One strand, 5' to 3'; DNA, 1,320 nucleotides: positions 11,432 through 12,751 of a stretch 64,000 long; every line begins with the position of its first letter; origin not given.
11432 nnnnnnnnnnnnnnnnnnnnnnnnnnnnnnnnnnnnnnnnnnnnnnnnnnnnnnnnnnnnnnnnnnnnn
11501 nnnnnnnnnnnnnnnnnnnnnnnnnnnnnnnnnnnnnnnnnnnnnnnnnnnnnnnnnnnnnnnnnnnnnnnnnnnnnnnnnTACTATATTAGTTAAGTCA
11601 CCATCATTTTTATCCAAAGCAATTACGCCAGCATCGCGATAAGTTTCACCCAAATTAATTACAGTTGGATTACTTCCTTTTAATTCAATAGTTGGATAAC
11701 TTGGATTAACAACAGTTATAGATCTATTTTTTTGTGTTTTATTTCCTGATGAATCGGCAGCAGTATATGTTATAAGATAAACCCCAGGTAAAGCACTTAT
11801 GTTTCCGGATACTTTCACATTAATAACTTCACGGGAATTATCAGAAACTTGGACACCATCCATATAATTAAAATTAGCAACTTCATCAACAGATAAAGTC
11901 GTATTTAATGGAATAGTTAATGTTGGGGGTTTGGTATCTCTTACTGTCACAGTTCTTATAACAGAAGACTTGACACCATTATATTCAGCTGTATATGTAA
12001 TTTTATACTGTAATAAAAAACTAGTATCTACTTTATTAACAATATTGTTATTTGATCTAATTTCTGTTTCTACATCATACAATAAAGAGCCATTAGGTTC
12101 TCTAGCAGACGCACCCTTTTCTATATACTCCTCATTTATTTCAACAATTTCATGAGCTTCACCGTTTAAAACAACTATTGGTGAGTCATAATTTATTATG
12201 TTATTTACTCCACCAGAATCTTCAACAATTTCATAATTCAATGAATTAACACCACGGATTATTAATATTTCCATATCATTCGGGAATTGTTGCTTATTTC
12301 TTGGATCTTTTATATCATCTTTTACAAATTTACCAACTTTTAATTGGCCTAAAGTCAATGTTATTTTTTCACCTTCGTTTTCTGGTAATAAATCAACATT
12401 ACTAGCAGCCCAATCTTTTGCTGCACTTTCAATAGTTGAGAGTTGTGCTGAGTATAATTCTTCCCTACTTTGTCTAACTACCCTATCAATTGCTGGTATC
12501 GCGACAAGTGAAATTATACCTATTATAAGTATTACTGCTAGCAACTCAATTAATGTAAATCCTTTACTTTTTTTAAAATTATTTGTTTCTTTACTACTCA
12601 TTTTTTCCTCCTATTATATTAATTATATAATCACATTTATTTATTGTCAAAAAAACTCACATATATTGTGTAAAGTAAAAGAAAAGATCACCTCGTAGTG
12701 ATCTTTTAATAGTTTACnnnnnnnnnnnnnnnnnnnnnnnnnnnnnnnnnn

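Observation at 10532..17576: Orphan tandem pair of giant modular type IV pilin-like proteins (689 aa and ~1599 aa) wedged between tgt and murF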

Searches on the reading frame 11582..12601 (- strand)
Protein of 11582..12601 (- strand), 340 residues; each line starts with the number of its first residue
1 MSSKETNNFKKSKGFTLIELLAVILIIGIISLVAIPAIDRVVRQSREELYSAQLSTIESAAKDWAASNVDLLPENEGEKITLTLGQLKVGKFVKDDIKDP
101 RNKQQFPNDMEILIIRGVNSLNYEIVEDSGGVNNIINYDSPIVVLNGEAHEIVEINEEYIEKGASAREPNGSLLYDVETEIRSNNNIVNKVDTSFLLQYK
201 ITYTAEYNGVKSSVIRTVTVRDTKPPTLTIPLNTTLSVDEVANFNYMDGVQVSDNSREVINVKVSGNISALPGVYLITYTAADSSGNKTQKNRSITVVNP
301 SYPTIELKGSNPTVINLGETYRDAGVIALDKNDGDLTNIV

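Call 23: find_related_loci(query=A2, collection=genome_contigs, flank=10000)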
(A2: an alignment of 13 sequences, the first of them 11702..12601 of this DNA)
Query A2 (300 aa) in genome_contigs; peptide patterns used: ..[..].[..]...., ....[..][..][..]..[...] (x = any residue, [..] = any of these).
29 stretches matched a pattern; 14 encode a relative of the query (tblastn E <= 1e-3); 14 distinct loci.
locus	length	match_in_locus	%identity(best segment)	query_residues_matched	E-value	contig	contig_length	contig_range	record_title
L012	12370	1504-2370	57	11-299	9e-101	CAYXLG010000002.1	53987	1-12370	MAG TPA_asm: uncultured Muribaculaceae bacterium isolate SRP192927_co8_203 genome assembly, contig: NODE_407_length_5398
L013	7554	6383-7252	56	9-298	5e-99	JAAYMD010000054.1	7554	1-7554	MAG: Mollicutes bacterium isolate AS20ysBPTH_155 57255_AS20, whole genome shotgun sequence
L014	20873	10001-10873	54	9-299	4e-99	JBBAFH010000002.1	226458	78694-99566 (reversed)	MAG: Bacilli bacterium isolate SO_2017_LW2_38 scaffold_72_c1_LW138R_2017, whole genome shotgun sequence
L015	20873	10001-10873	54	9-299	9e-99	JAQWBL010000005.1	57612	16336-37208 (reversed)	MAG: Bacilli bacterium isolate STF2_219 NODE_1008_length_57612_cov_5.191650_Sandtown_F2, whole genome shotgun sequence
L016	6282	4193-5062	57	10-299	3e-98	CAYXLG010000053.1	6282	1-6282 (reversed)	MAG TPA_asm: uncultured Muribaculaceae bacterium isolate SRP192927_co8_203 genome assembly, contig: NODE_13251_length_62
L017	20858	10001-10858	54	14-299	4e-96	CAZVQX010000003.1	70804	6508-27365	MAG TPA_asm: uncultured Muribaculaceae bacterium isolate SRP192927_co8_88 genome assembly, contig: NODE_234_length_70804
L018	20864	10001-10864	53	11-298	1e-95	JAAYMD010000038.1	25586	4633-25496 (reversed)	MAG: Mollicutes bacterium isolate AS20ysBPTH_155 37533_AS20, whole genome shotgun sequence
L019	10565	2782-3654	50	10-300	3e-89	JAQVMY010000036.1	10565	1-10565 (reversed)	MAG: Bacilli bacterium isolate STF1_144 NODE_19800_length_10565_cov_5.406591_Sandtown_F1, whole genome shotgun sequence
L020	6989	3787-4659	51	10-298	4e-88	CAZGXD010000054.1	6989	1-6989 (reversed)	MAG TPA_asm: uncultured Muribaculaceae bacterium isolate binchicken_co157_473 genome assembly, contig: NODE_26580_length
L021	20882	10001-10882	51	9-299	5e-83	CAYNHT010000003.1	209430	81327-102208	MAG TPA_asm: uncultured Muribaculaceae bacterium isolate SRP241341_co1_139 genome assembly, contig: NODE_52_length_20943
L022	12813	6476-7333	41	13-297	1e-62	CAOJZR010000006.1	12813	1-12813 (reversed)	MAG TPA_asm: uncultured Firmicutes bacterium isolate SRR17684621_bin.58_metawrap_v1.3_MAG genome assembly, contig: NODE.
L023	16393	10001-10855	40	13-298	1e-56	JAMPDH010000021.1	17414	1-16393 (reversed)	MAG: Clostridium sp. isolate NALB_7821b_8 Scaffold_#21__SCF_021___17414_bp, whole genome shotgun sequence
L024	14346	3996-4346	53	11-127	2e-27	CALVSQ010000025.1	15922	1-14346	MAG: uncultured Bacilli bacterium isolate BRZ_PA__bin23 genome assembly, contig: BRZ_PA__NODE_5503_length_15922_cov_30.0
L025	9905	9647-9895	63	11-93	9e-21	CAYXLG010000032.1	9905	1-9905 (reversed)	MAG TPA_asm: uncultured Muribaculaceae bacterium isolate SRP192927_co8_203 genome assembly, contig: NODE_6703_length_990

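Call 37: predict_structure(alignment_id=A1)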
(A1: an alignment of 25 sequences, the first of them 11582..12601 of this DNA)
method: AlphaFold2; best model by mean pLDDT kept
length: 340 residues; sequences in the alignment: 25
mean_pLDDT: 84.1   pTM: 0.70
mean pLDDT of the five models: 84.1, 82.4, 81.5, 81.0, 80.0
residues with pLDDT >= 90: 185; 70-90: 97; 50-70: 27; < 50: 31
segments of 3 or more residues with pLDDT < 50: 318-340
pLDDT, mean of each block of 10 residues (from residue 1): 56 69 85 82 87 94 95 91 94 90 89 93 89 78 93 95 93 92 94 94 93 95 95 91 92 91 92 93 94 89 52 50 42 38
secondary structure, 60 per line:
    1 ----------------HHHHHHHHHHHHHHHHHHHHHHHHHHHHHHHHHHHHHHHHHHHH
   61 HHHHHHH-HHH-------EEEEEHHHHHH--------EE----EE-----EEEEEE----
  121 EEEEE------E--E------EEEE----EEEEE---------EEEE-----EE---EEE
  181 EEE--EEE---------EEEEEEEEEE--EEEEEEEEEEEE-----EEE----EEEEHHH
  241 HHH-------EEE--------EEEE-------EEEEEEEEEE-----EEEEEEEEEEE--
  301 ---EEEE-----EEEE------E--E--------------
elements in order: H17-67 E79-83 H84-89 E111-116 E121-125 E142-145 E150-154 E164-167 E178-183 E186-188 E198-207 E210-221 E227-229 E234-237 H238-243 E251-253 E262-265 E273-282 E288-298 E304-307 E313-316

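Call 38: search_protein_representatives(alignment_id=A1)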
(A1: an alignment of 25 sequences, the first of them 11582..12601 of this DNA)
Query: 25 sequences, 292 profile positions. Proteins with E-value up to 0.001 (for the whole library): 106272; up to 1e-10: 20253; up to 1e-30: 3589. The best 150 are listed.
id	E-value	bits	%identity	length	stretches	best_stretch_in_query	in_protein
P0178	0.0e+00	1027.8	-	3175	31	129-291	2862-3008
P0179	1.1e-266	897.7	-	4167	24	130-290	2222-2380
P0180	3.6e-265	892.8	-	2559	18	127-291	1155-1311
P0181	1.4e-261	881.1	-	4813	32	128-290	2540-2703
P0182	5.7e-249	839.6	-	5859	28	129-291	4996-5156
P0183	4.7e-238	803.8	-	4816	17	129-291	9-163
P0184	2.5e-214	726.0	-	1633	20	135-290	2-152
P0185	7.1e-212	717.9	-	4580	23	135-284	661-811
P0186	1.0e-211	717.3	-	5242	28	128-291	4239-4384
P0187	2.5e-209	709.5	-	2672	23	137-291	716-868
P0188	2.1e-206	699.9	-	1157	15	130-289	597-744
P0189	5.3e-202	685.5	-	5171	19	129-287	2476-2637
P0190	3.6e-201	682.7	-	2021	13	133-290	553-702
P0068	1.1e-200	681.1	-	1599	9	2-291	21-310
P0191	3.2e-195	663.2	-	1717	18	179-291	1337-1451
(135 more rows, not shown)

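Call 41: fold_search(model_id=the predicted structure, library=pdb)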
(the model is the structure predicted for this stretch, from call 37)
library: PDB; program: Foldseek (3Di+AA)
matches with E <= 10: 1318; with E <= 0.001: 128
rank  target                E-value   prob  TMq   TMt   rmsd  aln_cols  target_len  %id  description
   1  4mb3                  1.2e-09  1.00  0.32  0.22   9.4       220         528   20  Crystal structure of E153Q mutant of cold-adapted chitinase from Moritella marina (released 2014-03-19)
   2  4hmc                  4.5e-09  1.00  0.30  0.21   8.7       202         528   19  Crystal structure of cold-adapted chitinase from Moritella marina (released 2013-05-01)
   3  4m00_A                2.4e-07  1.00  0.34  0.24  17.6       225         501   16  Crystal structure of the ligand binding region of staphylococcal adhesion SraP (released 2014-06-18)
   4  4m03                  5.1e-07  1.00  0.30  0.56   6.0       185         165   17  C-terminal fragment(residues 576-751) of binding region of SraP (released 2014-06-18)
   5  4l3a_A                1.6e-06  1.00  0.22  0.17  18.4       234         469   14  Crystal structure of Internalin K (InlK) from Listeria monocytogenes (released 2013-08-28)
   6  3ubf                  1.6e-06  1.00  0.22  0.25  22.3       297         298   13  Crystal structure of Drosophila N-cadherin EC1-3, I (released 2011-12-21)
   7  6s5y_H                3.3e-06  1.00  0.22  0.39   8.5       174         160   16  Structure of tandemly arrayed consecutive Rib domains (Rib2R) from Group B Streptococcal species Streptococcus agalact (released 2019-12-11)
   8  6s5y_A                3.7e-06  1.00  0.23  0.41   7.5       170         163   18  Structure of tandemly arrayed consecutive Rib domains (Rib2R) from Group B Streptococcal species Streptococcus agalact (released 2019-12-11)
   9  7js4                  3.7e-06  1.00  0.30  0.12  12.1       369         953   12  The structure of the M60 catalytic domain with the CBM51-1 and CBM51-2 domains from Clostridium perfringens ZmpB (released 2021-02-03)
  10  3ubh                  5.2e-06  1.00  0.21  0.18  22.5       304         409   11  Crystal structure of Drosophila N-cadherin EC1-4 (released 2011-12-21)
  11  6oae                  6.6e-06  1.00  0.21  0.31   9.9       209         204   12  Crystal Structure of Human Mucin-like Protocadherin EC1-2 (released 2020-03-18)
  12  6s5y_B                7.9e-06  1.00  0.24  0.42   8.4       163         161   17  Structure of tandemly arrayed consecutive Rib domains (Rib2R) from Group B Streptococcal species Streptococcus agalact (released 2019-12-11)
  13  6eet_A                9.9e-06  1.00  0.20  0.16  15.6       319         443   10  Crystal structure of mouse Protocadherin-15 EC9-MAD12 (released 2019-08-21)
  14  5w4t_B                1.3e-05  1.00  0.19  0.21  21.1       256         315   10  Crystal Structure of Fish Cadherin-23 EC1-3 (released 2018-06-20)
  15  6xi1_BBB              1.8e-05  1.00  0.23  0.20  19.4       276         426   13  Crystal structure of tetra-tandem repeat in extending RTX adhesin from Aeromonas hydrophila (released 2020-10-14)
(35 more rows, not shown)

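Call 44: find_related_loci(query=A2, collection=metagenome_contigs, flank=10000)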
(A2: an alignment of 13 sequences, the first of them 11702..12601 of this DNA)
Query A2 (300 aa) in metagenome_contigs; peptide patterns used: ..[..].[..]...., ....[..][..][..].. (x = any residue, [..] = any of these).
123 stretches matched a pattern; 13 encode a relative of the query (tblastn E <= 1e-3); 12 distinct loci.
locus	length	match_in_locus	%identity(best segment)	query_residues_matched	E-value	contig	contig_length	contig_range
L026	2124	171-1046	62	8-299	3e-114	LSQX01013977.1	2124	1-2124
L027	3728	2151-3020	57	10-299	6e-104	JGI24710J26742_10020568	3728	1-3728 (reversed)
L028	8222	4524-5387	53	11-298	2e-96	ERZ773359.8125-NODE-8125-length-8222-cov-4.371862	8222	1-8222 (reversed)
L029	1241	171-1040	51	9-297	9e-90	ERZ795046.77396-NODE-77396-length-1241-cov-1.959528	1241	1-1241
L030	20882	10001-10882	51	9-299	3e-83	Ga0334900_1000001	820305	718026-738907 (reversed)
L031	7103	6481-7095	54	4-210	9e-74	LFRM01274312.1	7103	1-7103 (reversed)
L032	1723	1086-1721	56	10-221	7e-76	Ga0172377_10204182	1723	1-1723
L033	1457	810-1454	47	9-223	1e-62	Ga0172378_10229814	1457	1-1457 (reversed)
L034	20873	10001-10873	54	9-299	2e-99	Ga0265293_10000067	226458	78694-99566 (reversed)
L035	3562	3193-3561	45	1-123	1e-30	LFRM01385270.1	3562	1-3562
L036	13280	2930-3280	52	11-127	3e-27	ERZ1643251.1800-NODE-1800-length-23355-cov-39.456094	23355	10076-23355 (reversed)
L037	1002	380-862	28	143-299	9e-7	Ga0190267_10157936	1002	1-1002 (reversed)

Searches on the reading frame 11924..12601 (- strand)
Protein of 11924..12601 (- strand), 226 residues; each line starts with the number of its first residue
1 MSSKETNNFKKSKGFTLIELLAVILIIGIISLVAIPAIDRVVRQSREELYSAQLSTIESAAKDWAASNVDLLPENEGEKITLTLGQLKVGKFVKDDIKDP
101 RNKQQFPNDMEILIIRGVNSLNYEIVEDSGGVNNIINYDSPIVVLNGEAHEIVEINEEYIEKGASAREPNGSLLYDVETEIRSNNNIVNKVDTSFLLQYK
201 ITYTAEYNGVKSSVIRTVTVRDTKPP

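Call 10: find_homologous_proteins(query=window:11924-12601:-)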
Query seq(226 aa) (226 aa): 67 proteins with E <= 0.001 among 780 candidates.
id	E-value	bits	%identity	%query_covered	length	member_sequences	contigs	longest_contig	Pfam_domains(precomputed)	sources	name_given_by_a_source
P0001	8.6e-78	279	62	96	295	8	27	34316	PF07963.18,PF16403.12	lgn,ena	-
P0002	9.4e-78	279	59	96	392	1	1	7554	PF07963.18,PF16403.12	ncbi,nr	ncbi:MAG: DUF5011 domain-containing protein, partial [Mollicutes bacterium]|nr:DUF5011 domain-contai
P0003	3.9e-75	270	57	96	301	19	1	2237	PF07963.18,PF16403.12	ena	-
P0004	2.9e-73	264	58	96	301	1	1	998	PF07963.18,PF16403.12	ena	-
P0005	3.6e-70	254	55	96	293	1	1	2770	PF07963.18,PF16403.12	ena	-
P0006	4.4e-69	250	55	96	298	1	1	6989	PF16403.12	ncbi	-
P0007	8.5e-69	250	55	96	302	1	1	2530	PF16403.12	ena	-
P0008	1.4e-68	249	54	96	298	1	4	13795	PF16403.12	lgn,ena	-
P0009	4.3e-67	244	55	96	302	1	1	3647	PF16403.12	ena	-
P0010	1.7e-66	242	55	96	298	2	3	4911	PF16403.12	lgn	-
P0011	2.5e-66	241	54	96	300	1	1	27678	PF16403.12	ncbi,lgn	-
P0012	3.1e-66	241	52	96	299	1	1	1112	PF16403.12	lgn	-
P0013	4.1e-65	238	54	94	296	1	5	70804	PF07963.18,PF16403.12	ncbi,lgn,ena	-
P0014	8.4e-65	236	53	96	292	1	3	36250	PF07963.18,PF16403.12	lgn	-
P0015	5.6e-63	231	51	94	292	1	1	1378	PF07963.18,PF16403.12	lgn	-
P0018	6.5e-59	217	51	96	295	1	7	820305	PF07963.18,PF16403.12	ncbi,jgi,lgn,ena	jgi:type IV pilus assembly protein PilA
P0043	3.7e-15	74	38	56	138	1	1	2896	PF07963.18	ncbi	-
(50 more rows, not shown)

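Call 11: find_encoding_contigs(protein=P0018, flank=10000, max_places=3)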
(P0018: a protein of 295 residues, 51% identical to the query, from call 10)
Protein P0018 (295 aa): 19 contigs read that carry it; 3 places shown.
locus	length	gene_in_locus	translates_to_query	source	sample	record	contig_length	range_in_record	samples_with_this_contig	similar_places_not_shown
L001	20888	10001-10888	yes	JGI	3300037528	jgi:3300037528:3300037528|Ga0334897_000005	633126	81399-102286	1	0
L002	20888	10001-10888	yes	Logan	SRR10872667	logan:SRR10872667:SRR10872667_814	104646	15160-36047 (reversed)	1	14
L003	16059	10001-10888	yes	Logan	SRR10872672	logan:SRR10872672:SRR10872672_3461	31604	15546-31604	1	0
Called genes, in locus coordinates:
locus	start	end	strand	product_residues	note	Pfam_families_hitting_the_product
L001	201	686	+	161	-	PF12844:HTH_19 (weak), PF13413:HTH_25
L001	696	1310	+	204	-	PF01066:CDP-OH_P_transf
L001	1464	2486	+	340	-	PF00154:RecA_N, PF06745:ATPase (weak), PF08423:Rad51, PF01637:ATPase_2 (weak), PF13479:AAA_24 (weak), PF21096:RecA_C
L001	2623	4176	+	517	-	PF12072:RNase_Y_N, PF00013:KH_1 (weak), PF01966:HD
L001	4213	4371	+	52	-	-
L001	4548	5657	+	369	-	PF02073:Peptidase_M29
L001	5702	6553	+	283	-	PF01522:Polysacc_deac_1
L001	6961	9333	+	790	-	PF03477:ATP-cone, PF13597:NRDD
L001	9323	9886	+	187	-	PF13353:Fer4_12, PF04055:Radical_SAM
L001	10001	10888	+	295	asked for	PF07963:N_methyl (weak), PF16403:Bact_surface_Ig-like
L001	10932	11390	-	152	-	PF00571:CBS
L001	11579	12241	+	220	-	PF09560:Spore_YunB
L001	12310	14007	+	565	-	PF13200:DUF4015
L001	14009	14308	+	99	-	PF06265:YutD-like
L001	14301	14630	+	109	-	-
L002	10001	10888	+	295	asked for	PF07963:N_methyl (weak), PF16403:Bact_surface_Ig-like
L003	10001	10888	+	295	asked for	PF07963:N_methyl (weak), PF16403:Bact_surface_Ig-like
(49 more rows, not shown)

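Call 12: find_encoding_contigs(protein=P0001, flank=10000, max_places=3)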
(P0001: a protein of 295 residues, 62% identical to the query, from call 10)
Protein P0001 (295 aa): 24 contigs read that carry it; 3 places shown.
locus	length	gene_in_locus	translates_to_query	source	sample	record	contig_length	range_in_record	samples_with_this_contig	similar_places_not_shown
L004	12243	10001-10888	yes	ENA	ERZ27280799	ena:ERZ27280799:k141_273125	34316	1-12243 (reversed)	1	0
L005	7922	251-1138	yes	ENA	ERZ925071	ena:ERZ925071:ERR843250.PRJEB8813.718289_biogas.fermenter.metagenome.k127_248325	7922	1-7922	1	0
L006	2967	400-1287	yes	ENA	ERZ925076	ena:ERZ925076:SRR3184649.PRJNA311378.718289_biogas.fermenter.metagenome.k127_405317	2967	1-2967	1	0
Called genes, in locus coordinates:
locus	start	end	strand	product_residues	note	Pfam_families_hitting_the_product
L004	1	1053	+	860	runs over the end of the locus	PF02739:5_3_exonuc_N, PF01367:5_3_exonuc, PF22619:DNA_polI_exo1, PF00476:DNA_pol_A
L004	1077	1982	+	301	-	PF01545:Cation_efflux, PF16916:ZT_dimer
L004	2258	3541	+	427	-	PF02403:Seryl_tRNA_N, PF00587:tRNA-synt_2b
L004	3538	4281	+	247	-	PF01177:Asp_Glu_race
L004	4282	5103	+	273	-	PF01149:Fapy_DNA_glyco, PF06831:H2TH, PF06827:zf-FPG_IleRS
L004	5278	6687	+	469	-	PF00224:PK, PF03328:HpcH_HpaI (faint), PF02887:PK_C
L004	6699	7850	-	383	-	PF05636:HIGH_NTase1, PF08218:Citrate_ly_lig (faint)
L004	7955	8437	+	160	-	PF02620:YceD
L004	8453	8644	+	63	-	PF01783:Ribosomal_L32p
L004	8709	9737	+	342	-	PF07963:N_methyl (faint), PF26707:DUF8237 (faint), PF09603:Fib_succ_major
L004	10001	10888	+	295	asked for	PF07963:N_methyl, PF16403:Bact_surface_Ig-like (weak)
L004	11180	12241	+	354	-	?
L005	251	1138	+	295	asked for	PF07963:N_methyl, PF16403:Bact_surface_Ig-like (weak)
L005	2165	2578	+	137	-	PF09603:Fib_succ_major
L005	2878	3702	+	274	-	-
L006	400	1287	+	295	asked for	PF07963:N_methyl, PF16403:Bact_surface_Ig-like (weak)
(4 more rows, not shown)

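Call 13: find_encoding_contigs(protein=P0013, flank=10000, max_places=3)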
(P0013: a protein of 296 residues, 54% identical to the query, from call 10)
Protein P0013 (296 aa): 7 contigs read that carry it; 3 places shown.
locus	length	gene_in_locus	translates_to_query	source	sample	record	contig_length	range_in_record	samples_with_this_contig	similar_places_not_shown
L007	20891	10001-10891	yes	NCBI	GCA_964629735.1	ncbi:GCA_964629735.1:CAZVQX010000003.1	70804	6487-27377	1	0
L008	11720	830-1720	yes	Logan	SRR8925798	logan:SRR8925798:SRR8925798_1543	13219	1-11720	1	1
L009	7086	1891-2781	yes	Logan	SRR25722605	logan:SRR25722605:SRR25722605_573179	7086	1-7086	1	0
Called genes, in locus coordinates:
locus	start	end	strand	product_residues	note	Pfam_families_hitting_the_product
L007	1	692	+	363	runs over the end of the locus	-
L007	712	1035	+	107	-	PF05103:DivIVA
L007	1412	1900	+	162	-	PF12844:HTH_19, PF13413:HTH_25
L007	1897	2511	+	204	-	PF01066:CDP-OH_P_transf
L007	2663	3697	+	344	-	PF00154:RecA_N, PF08423:Rad51 (weak), PF06745:ATPase, PF01637:ATPase_2 (faint), PF13479:AAA_24 (weak), PF21096:RecA_C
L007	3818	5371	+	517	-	PF12072:RNase_Y_N, PF00013:KH_1 (weak), PF01966:HD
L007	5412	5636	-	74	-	-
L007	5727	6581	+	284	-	-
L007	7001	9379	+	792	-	PF03477:ATP-cone, PF13597:NRDD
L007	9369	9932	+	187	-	PF13353:Fer4_12, PF04055:Radical_SAM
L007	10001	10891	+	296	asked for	PF07963:N_methyl (faint), PF16403:Bact_surface_Ig-like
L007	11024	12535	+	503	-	PF13396:PLDc_N, PF13091:PLDc_2, PF00614:PLDc, PF13091:PLDc_2, PF00614:PLDc (weak)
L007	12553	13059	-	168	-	-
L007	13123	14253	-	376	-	PF01098:FTSW_RODA_SPOVE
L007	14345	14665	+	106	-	-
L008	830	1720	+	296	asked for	PF07963:N_methyl (faint), PF16403:Bact_surface_Ig-like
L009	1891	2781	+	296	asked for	PF07963:N_methyl (faint), PF16403:Bact_surface_Ig-like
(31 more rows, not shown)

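Call 53: find_encoding_contigs(protein=P0043, flank=10000, max_places=3)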
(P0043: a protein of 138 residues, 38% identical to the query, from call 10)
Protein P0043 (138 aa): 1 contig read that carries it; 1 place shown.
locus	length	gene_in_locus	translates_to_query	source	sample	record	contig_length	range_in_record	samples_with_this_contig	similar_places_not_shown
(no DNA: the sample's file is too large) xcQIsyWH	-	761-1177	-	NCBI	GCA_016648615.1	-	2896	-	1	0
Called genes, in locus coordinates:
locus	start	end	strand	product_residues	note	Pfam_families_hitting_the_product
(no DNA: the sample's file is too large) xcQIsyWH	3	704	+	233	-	?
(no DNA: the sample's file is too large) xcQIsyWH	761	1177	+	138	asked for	PF07963:N_methyl (weak)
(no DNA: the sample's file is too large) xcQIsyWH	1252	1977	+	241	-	PF22435:MRM3-like_sub_bind, PF00588:SpoU_methylase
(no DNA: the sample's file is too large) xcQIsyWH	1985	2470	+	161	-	PF01782:RimM, PF24986:PRC_RimM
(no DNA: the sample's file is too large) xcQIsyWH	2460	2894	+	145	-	?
